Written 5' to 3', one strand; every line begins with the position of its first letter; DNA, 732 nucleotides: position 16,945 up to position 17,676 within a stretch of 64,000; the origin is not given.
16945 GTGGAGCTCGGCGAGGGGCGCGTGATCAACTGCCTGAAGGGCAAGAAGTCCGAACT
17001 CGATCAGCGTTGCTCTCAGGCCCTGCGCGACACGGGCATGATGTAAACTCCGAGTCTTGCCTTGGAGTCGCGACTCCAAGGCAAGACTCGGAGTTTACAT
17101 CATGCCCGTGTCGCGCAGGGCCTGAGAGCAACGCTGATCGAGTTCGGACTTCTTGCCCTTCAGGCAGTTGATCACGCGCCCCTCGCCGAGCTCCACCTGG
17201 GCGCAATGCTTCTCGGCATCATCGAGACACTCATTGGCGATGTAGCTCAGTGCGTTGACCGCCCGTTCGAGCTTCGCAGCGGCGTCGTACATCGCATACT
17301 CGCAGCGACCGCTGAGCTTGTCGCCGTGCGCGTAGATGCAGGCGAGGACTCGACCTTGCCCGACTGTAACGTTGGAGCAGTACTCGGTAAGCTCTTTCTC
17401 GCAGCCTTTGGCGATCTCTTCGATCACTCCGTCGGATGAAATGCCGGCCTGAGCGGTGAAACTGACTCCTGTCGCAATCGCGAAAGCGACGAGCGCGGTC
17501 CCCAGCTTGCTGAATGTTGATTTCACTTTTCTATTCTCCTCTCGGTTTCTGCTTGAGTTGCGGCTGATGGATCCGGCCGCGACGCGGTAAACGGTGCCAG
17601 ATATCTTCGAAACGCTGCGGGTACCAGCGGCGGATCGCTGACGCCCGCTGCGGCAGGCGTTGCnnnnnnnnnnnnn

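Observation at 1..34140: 34-kb perfect zero-loop palindrome: 17-kb arm present twice in mirror image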

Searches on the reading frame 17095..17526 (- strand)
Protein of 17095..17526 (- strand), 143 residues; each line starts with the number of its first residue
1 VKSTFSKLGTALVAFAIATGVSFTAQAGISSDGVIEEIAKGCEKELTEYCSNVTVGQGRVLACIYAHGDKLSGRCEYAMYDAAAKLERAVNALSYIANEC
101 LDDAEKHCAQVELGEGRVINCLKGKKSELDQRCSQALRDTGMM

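Call 8: search_protein_families(library=pfam, proteins=[window:17095-17526:-])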
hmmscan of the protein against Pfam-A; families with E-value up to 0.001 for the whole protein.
window:17095-17526:- (143 aa): 1 family
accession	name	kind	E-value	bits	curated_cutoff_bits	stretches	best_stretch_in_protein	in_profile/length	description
PF00839.22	Cys_rich_FGFR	-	7.6e-14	52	22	2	78-128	6-56/58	Cysteine rich repeat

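Call 10: find_encoding_contigs(protein=window:17095-17526:-, flank=10000, max_places=10)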
Protein window:17095-17526:- (143 aa): 20 contigs read that carry it; 10 places shown.
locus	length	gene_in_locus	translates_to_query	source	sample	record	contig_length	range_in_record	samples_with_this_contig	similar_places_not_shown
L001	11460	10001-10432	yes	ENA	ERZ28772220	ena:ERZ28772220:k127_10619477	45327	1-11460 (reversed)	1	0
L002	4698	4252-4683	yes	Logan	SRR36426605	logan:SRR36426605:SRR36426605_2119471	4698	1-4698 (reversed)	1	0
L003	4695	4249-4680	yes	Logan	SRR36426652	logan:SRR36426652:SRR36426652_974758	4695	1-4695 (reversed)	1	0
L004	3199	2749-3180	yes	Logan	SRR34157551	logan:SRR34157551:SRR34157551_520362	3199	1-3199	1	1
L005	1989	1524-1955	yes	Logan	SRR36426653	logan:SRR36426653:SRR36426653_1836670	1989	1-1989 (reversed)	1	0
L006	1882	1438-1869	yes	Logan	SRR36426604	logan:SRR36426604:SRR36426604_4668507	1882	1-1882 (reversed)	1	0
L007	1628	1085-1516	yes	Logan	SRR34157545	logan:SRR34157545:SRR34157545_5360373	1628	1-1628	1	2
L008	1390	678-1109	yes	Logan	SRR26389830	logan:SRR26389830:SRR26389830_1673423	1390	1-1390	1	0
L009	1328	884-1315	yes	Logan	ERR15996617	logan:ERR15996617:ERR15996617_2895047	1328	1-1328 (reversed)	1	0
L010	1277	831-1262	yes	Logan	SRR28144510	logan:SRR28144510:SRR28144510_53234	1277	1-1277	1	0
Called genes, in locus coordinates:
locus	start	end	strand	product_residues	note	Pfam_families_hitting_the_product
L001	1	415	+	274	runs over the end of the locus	PF00378:ECH_1, PF16113:ECH_2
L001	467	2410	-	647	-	PF13948:DUF4215 (weak), PF24247:DUF7450 (weak)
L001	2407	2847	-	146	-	-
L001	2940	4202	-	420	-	PF00135:COesterase, PF20434:BD-FAE, PF07859:Abhydrolase_3, PF00326:Peptidase_S9 (weak)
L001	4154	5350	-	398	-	-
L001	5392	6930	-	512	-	PF03007:WS_DGAT_cat, PF06974:WS_DGAT_C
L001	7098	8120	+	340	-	PF00296:Bac_luciferase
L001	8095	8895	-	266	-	PF13557:Phenol_MetA_deg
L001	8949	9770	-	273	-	PF00106:adh_short, PF01370:Epimerase, PF08659:KR, PF13561:adh_short_C2, PF08643:DUF1776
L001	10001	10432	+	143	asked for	PF00839:Cys_rich_FGFR (weak)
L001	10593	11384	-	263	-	PF00106:adh_short, PF08659:KR, PF13561:adh_short_C2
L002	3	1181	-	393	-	?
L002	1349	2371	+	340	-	PF00296:Bac_luciferase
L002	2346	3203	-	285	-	PF13557:Phenol_MetA_deg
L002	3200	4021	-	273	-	PF00106:adh_short, PF01370:Epimerase, PF08659:KR, PF13561:adh_short_C2, PF08643:DUF1776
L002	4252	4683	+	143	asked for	PF00839:Cys_rich_FGFR (weak)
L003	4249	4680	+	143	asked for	PF00839:Cys_rich_FGFR (weak)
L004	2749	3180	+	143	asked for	PF00839:Cys_rich_FGFR (weak)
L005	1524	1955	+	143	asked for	PF00839:Cys_rich_FGFR (weak)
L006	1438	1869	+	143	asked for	PF00839:Cys_rich_FGFR (weak)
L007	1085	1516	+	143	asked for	PF00839:Cys_rich_FGFR (weak)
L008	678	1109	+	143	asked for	PF00839:Cys_rich_FGFR (weak)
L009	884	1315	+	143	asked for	PF00839:Cys_rich_FGFR (weak)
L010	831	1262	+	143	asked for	PF00839:Cys_rich_FGFR (weak)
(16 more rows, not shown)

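Call 18: search_protein_families(library=pfam, proteins=[L001:10593-11384:-])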
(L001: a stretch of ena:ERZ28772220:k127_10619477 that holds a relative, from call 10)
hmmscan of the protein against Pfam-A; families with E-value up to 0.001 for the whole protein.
L001:10593-11384:- (263 aa): 4 families
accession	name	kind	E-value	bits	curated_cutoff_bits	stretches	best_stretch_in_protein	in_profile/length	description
PF00106.31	adh_short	-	1.5e-56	191.4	26.6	1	4-189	1-187/195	short chain dehydrogenase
PF13561.12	adh_short_C2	-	2.5e-56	191.3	27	1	10-252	1-236/236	Enoyl-(Acyl carrier protein) reductase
PF08659.16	KR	-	2.7e-11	44.1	22.6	1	6-156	3-154/180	KR domain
PF01370.27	Epimerase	-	5.9e-05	23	20.9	1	6-94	1-79/240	NAD dependent epimerase/dehydratase family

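Call 34: find_related_loci(query=window:17095-17526:-, collection=metagenome_contigs, flank=6000)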
Query window:17095-17526:- (143 aa) in metagenome_contigs; peptide patterns used: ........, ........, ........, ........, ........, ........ (x = any residue, [..] = any of these).
345 stretches matched a pattern; 23 encode a relative of the query (tblastn E <= 1e-3); 23 distinct loci.
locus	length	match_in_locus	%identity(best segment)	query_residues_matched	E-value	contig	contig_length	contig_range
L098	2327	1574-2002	94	1-143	9e-92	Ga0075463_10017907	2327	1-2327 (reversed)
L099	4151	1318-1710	58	12-142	2e-49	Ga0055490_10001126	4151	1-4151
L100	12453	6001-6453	60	21-142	3e-47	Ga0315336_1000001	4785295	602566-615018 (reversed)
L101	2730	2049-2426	51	13-143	1e-43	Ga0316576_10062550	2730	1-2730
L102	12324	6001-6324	58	35-142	5e-42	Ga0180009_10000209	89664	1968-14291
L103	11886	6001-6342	55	30-142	8e-42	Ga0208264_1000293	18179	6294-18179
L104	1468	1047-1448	50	10-141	8e-42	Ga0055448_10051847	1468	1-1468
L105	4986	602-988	46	15-142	8e-41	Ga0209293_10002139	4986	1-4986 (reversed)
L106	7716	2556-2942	46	15-142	8e-41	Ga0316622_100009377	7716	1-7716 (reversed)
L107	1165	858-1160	59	35-139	6e-42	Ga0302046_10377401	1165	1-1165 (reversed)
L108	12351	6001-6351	55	24-142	3e-40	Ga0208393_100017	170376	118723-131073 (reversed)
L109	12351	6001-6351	55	24-142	3e-40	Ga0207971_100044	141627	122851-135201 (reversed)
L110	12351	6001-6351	55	24-142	3e-40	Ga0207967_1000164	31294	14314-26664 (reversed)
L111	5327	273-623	55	24-142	3e-40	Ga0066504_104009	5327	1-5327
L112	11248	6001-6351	55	24-142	3e-40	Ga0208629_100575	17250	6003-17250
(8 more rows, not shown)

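Call 42: find_homologous_proteins(query=L001:10593-11384:-, max_evalue=1e-80)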
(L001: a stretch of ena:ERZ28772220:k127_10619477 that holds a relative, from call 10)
Query L001:10593-11384:- (263 aa): 525 proteins with E <= 1e-80 among 8000 candidates; the best 120 are listed.
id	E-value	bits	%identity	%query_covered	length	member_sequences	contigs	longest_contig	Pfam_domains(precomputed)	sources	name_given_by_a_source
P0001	2.9e-164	562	100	100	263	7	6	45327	PF08659.17,PF13561.13,PF00106.32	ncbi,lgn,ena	-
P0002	4.0e-137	473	84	100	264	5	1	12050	PF08659.17,PF13561.13,PF00106.32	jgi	jgi:3alpha(or 20beta)-hydroxysteroid dehydrogenase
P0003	1.4e-135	468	83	100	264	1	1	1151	PF08659.17,PF13561.13,PF00106.32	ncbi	-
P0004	5.1e-130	450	82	100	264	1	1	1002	PF08659.17,PF13561.13,PF00106.32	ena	-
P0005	6.8e-125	433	77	100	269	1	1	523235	PF08659.17,PF13561.13,PF00106.32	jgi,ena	-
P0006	1.6e-106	373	66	100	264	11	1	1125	PF08659.17,PF13561.13,PF00106.32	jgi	jgi:3alpha(or 20beta)-hydroxysteroid dehydrogenase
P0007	3.2e-105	369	66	100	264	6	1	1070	PF08659.17,PF13561.13,PF00106.32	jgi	jgi:3alpha(or 20beta)-hydroxysteroid dehydrogenase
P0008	2.0e-100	353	65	99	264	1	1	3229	PF08659.17,PF13561.13,PF00106.32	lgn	-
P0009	1.0e-96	341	62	98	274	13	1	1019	PF08659.17,PF13561.13,PF00106.32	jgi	jgi:3alpha(or 20beta)-hydroxysteroid dehydrogenase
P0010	1.1e-96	341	62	100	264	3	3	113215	PF08659.17,PF13561.13,PF00106.32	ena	-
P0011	1.3e-96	341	62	100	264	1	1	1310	PF08659.17,PF13561.13,PF00106.32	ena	-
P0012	4.0e-96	339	63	100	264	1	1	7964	PF08659.17,PF13561.13,PF00106.32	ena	-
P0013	5.1e-96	339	60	100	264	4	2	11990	PF08659.17,PF13561.13,PF00106.32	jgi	jgi:3alpha(or 20beta)-hydroxysteroid dehydrogenase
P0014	7.9e-96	338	62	99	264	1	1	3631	PF08659.17,PF13561.13,PF00106.32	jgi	jgi:3alpha(or 20beta)-hydroxysteroid dehydrogenase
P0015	9.6e-96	338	61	100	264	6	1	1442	PF08659.17,PF13561.13,PF00106.32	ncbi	-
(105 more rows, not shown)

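Call 43: find_encoding_contigs(protein=P0001, flank=10000, max_places=10)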
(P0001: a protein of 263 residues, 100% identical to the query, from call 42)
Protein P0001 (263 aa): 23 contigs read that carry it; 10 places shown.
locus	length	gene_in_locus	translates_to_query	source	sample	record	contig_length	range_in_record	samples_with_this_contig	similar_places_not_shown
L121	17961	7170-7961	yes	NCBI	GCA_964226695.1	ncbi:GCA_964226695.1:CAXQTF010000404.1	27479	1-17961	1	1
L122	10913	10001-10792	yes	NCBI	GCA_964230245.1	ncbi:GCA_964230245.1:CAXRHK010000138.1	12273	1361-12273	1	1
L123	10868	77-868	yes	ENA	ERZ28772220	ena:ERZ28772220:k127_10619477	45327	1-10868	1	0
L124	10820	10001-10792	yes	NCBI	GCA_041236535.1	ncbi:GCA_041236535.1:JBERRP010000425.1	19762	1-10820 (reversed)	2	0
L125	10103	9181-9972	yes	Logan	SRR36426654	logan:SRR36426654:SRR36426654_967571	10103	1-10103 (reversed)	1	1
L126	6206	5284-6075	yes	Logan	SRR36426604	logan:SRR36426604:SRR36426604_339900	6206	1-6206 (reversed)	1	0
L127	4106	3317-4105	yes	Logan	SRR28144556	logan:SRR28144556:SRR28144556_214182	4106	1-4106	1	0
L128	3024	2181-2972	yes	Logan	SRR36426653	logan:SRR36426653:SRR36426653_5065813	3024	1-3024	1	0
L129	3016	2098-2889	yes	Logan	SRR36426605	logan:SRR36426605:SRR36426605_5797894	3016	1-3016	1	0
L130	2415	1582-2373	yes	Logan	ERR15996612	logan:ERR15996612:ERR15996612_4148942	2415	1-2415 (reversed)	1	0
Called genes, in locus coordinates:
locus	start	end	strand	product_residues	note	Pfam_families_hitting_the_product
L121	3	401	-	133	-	?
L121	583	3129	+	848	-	PF02515:CoA_transf_3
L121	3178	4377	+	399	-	PF02771:Acyl-CoA_dh_N, PF02770:Acyl-CoA_dh_M, PF00441:Acyl-CoA_dh_1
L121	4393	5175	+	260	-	PF00106:adh_short, PF08659:KR, PF13561:adh_short_C2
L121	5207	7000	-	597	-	PF13426:PAS_9 (weak), PF08448:PAS_4, PF00989:PAS, PF08448:PAS_4, PF13188:PAS_8 (weak), PF13426:PAS_9, PF08447:PAS_3, PF07536:HWE_HK, +2 more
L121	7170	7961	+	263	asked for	PF00106:adh_short, PF08659:KR, PF13561:adh_short_C2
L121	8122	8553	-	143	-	PF00839:Cys_rich_FGFR (weak)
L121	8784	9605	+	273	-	PF00106:adh_short, PF01370:Epimerase, PF08659:KR, PF13561:adh_short_C2, PF16363:GDP_Man_Dehyd (faint), PF08643:DUF1776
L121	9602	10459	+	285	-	PF13557:Phenol_MetA_deg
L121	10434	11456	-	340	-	PF00296:Bac_luciferase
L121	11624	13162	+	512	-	PF03007:WS_DGAT_cat, PF06974:WS_DGAT_C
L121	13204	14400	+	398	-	-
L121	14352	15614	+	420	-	PF00135:COesterase, PF20434:BD-FAE, PF07859:Abhydrolase_3, PF00326:Peptidase_S9 (weak)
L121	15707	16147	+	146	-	-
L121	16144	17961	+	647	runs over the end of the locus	PF13948:DUF4215 (weak), PF24247:DUF7450 (weak)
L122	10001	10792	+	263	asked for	PF00106:adh_short, PF08659:KR, PF13561:adh_short_C2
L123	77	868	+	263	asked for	PF00106:adh_short, PF08659:KR, PF13561:adh_short_C2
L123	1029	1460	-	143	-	PF00839:Cys_rich_FGFR (weak)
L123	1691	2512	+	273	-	PF00106:adh_short, PF01370:Epimerase, PF08659:KR, PF13561:adh_short_C2, PF08643:DUF1776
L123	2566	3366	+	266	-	PF13557:Phenol_MetA_deg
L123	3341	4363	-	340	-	PF00296:Bac_luciferase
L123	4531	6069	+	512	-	PF03007:WS_DGAT_cat, PF06974:WS_DGAT_C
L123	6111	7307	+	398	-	-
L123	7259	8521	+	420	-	PF00135:COesterase, PF20434:BD-FAE, PF07859:Abhydrolase_3, PF00326:Peptidase_S9 (weak)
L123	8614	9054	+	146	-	-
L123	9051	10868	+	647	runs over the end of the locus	PF13948:DUF4215 (weak), PF24247:DUF7450 (weak)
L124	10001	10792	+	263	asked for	PF00106:adh_short, PF08659:KR, PF13561:adh_short_C2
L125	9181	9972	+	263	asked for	PF00106:adh_short, PF08659:KR, PF13561:adh_short_C2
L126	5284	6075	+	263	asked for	PF00106:adh_short, PF08659:KR, PF13561:adh_short_C2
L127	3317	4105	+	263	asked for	PF00106:adh_short, PF08659:KR, PF13561:adh_short_C2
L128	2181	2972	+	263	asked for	PF00106:adh_short, PF08659:KR, PF13561:adh_short_C2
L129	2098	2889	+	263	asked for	PF00106:adh_short, PF08659:KR, PF13561:adh_short_C2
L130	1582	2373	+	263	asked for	PF00106:adh_short, PF08659:KR, PF13561:adh_short_C2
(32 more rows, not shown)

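Call 44: find_encoding_contigs(protein=P0002, flank=10000, max_places=3)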
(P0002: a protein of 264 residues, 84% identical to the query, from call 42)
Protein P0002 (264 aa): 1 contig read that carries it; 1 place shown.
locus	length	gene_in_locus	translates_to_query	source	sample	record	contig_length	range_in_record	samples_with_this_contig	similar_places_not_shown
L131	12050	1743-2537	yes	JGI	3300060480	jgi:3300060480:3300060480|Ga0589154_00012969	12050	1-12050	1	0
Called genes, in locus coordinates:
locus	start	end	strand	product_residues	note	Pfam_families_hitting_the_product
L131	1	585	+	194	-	?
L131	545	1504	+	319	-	PF03372:Exo_endo_phos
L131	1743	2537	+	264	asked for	PF00106:adh_short, PF08659:KR (weak), PF13561:adh_short_C2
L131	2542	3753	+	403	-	PF00441:Acyl-CoA_dh_1 (weak), PF08028:Acyl-CoA_dh_2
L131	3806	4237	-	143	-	PF00839:Cys_rich_FGFR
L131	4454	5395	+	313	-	PF02574:S-methyl_trans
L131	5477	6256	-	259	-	PF00106:adh_short, PF08659:KR, PF01370:Epimerase (weak), PF13561:adh_short_C2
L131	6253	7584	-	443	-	PF00364:Biotin_lipoyl, PF02817:E3_binding, PF00561:Abhydrolase_1, PF12146:Hydrolase_4, PF12697:Abhydrolase_6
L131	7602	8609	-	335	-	PF02779:Transket_pyr, PF02780:Transketolase_C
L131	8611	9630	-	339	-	PF00676:E1_dh, PF02775:TPP_enzyme_C (weak)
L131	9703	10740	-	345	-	PF00106:adh_short, PF08659:KR (weak), PF01370:Epimerase (weak), PF13561:adh_short_C2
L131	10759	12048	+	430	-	?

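Call 45: find_encoding_contigs(protein=P0005, flank=10000, max_places=3)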
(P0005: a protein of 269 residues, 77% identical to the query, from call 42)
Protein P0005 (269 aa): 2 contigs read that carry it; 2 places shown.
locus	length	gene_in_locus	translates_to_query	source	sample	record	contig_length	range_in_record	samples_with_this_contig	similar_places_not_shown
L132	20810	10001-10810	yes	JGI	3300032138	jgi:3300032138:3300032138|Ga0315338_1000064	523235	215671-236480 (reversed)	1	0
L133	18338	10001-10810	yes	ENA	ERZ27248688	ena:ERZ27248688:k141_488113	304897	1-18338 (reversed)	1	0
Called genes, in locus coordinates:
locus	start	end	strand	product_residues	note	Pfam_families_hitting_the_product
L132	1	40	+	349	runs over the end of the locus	PF00248:Aldo_ket_red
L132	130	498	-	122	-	PF12680:SnoaL_2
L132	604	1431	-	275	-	PF00106:adh_short, PF13561:adh_short_C2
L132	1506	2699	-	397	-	PF01139:RtcB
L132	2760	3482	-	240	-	-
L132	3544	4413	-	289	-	PF01758:SBF, PF13593:SBF_like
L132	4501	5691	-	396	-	PF00685:Sulfotransfer_1 (weak), PF13469:Sulfotransfer_3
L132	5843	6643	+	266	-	PF00106:adh_short, PF08659:KR, PF13561:adh_short_C2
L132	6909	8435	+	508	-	PF13581:HATPase_c_2 (weak)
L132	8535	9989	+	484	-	PF00890:FAD_binding_2, PF01266:DAO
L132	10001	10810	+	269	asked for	PF00106:adh_short, PF08659:KR (weak), PF13561:adh_short_C2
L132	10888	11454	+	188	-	PF01323:DSBA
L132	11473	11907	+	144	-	PF04828:GFA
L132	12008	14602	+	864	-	PF03176:MMPL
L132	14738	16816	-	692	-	-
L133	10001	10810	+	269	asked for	PF00106:adh_short, PF08659:KR (weak), PF13561:adh_short_C2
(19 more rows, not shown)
